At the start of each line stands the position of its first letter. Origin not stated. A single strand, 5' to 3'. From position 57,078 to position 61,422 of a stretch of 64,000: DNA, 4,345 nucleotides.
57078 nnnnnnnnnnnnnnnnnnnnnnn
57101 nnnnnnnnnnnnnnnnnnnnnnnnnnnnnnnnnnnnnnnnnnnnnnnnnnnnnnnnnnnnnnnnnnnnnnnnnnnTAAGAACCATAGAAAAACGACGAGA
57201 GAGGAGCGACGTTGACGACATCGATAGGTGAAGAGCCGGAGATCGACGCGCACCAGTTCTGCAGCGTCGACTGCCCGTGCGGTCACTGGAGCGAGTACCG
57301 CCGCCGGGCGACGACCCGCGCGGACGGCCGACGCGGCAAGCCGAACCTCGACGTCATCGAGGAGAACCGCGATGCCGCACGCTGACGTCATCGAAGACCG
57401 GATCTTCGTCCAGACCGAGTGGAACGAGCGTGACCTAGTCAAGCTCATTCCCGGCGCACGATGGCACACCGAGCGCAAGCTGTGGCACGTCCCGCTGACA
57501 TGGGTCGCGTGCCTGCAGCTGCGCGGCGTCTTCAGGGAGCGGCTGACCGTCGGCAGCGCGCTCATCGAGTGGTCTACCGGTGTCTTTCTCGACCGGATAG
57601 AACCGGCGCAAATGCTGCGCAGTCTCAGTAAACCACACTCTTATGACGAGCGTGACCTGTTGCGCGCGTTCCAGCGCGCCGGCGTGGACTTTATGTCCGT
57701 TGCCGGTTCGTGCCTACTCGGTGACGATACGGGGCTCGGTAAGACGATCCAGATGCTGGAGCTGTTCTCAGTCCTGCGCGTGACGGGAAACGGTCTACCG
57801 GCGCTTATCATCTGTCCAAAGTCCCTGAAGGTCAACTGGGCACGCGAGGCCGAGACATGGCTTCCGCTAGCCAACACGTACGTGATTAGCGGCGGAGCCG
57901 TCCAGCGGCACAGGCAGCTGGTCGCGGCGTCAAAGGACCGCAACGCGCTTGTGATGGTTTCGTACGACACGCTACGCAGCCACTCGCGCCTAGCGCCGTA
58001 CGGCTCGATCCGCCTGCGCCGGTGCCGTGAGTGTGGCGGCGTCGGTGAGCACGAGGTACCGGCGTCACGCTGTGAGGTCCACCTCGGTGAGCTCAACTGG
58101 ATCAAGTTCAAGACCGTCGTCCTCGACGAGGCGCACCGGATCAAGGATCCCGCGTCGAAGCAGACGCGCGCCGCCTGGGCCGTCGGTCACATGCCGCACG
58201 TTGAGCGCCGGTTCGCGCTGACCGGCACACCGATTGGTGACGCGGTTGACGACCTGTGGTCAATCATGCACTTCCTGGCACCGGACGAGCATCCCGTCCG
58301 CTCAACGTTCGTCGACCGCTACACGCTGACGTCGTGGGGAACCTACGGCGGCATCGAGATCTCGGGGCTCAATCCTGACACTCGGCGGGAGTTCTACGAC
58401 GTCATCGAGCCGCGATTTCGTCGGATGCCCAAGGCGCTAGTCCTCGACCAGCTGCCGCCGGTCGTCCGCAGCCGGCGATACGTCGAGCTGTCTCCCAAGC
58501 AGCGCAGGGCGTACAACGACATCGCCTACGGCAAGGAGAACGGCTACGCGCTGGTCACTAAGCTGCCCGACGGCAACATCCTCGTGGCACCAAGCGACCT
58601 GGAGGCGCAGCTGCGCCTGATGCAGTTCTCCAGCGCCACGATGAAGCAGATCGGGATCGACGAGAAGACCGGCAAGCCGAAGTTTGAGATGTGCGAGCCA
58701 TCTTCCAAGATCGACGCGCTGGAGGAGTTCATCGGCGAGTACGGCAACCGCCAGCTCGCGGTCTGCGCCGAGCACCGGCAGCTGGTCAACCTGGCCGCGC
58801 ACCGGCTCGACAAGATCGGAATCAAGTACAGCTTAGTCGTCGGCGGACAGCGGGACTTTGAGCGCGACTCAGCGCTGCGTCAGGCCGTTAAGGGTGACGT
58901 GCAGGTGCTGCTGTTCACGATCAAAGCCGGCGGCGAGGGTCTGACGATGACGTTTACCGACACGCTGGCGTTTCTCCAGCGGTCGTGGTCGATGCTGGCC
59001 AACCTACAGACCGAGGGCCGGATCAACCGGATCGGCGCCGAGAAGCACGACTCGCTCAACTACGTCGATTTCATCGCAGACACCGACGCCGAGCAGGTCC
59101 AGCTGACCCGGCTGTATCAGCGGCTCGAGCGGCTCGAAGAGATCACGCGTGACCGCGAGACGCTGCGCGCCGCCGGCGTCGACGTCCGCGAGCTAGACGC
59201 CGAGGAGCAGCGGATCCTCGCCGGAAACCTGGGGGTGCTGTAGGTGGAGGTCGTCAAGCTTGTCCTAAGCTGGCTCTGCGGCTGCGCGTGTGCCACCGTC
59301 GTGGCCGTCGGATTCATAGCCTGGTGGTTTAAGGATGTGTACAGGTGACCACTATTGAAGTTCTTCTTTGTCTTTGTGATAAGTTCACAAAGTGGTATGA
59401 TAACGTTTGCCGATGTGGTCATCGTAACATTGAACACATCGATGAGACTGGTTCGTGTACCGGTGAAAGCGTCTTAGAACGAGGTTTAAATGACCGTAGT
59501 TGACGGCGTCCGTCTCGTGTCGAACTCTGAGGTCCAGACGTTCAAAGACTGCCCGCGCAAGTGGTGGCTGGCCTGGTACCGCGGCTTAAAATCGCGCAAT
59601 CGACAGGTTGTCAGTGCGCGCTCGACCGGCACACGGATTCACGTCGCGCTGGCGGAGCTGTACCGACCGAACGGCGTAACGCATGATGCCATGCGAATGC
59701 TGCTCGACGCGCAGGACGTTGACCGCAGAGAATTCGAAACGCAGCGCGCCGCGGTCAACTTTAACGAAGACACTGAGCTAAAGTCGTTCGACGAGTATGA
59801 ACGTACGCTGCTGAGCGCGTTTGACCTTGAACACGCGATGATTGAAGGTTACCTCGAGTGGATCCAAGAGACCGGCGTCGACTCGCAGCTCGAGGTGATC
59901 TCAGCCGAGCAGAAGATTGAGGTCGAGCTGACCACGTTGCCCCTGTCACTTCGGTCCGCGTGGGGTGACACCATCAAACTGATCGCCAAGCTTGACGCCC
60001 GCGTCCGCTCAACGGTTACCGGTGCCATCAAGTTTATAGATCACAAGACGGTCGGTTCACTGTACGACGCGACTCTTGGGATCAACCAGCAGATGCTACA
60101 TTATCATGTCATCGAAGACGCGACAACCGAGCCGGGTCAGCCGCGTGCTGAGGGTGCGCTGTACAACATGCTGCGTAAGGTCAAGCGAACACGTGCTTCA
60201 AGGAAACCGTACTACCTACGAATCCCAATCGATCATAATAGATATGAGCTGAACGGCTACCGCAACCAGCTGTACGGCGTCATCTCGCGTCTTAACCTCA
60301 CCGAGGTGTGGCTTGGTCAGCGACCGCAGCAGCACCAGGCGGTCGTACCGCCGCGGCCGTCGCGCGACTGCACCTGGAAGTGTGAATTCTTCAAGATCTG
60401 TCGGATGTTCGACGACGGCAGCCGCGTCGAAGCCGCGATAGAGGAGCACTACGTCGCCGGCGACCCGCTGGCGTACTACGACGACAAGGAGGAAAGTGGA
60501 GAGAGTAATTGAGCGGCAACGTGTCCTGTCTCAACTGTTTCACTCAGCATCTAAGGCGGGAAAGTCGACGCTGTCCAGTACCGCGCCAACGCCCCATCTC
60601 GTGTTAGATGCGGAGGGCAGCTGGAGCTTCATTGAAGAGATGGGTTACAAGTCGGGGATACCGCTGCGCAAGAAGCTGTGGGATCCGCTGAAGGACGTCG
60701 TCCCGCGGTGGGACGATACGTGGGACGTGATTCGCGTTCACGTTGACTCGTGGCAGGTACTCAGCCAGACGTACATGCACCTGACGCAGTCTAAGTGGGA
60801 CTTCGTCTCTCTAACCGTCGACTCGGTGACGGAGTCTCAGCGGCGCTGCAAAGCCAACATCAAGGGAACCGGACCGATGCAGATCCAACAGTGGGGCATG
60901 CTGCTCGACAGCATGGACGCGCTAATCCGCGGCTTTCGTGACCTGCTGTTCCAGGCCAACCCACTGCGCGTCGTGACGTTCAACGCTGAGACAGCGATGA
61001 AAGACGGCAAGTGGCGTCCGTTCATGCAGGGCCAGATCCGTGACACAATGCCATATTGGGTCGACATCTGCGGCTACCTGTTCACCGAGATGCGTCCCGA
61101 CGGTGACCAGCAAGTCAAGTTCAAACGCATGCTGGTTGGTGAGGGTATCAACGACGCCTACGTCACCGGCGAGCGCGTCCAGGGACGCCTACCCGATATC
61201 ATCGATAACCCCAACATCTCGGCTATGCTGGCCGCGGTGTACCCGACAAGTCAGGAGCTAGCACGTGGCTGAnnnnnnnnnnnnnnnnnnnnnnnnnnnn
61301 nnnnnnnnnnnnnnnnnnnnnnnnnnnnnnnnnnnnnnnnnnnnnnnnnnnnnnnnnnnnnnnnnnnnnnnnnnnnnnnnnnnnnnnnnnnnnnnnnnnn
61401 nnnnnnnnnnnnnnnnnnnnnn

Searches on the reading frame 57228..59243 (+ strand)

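Call 36: search_protein_families(library=pfam, proteins=[window:57228-59243:+], max_evalue=0.001)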
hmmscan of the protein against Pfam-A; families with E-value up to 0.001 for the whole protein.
window:57228-59243:+ (671 aa): 4 families
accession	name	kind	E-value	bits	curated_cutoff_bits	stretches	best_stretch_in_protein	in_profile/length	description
PF00176.29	SNF2-rel_dom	-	1.5e-36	126.5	24.9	1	159-431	17-251/290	SNF2-related domain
PF00271.37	Helicase_C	-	6.8e-09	36.4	23.5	1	494-603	2-110/110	Helicase conserved C-terminal domain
PF00270.35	DEAD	-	6.3e-06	26.5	26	1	160-342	15-166/167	DEAD/DEAH box helicase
PF04851.21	ResIII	-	3.7e-05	24.1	22.5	1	167-335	31-162/164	Type III restriction enzyme, res subunit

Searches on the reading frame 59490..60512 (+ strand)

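Call 36: search_protein_families(library=pfam, proteins=[window:59490-60512:+], max_evalue=0.001)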
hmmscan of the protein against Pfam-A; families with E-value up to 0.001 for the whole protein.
window:59490-60512:+ (340 aa): 1 family
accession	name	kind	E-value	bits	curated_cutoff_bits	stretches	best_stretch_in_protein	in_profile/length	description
PF12705.13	PDDEXK_1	-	7.5e-18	65.8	22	1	10-305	2-247/247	PD-(D/E)XK nuclease superfamily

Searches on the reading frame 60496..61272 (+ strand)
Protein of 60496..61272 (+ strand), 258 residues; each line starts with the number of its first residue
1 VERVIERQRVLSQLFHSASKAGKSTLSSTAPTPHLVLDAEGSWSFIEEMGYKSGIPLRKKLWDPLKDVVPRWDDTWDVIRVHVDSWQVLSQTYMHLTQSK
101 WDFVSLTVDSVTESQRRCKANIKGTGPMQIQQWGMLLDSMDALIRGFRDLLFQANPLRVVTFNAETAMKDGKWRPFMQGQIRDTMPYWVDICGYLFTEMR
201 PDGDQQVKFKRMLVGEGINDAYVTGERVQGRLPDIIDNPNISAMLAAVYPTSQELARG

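Call 36: search_protein_families(library=pfam, proteins=[window:60496-61272:+], max_evalue=0.001)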
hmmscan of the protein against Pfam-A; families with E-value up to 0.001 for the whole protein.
window:60496-61272:+ (258 aa): 1 family
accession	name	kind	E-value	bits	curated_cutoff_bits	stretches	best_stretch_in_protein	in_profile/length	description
PF13479.12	AAA_24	-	2.2e-08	34.6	27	1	18-206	10-179/195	AAA domain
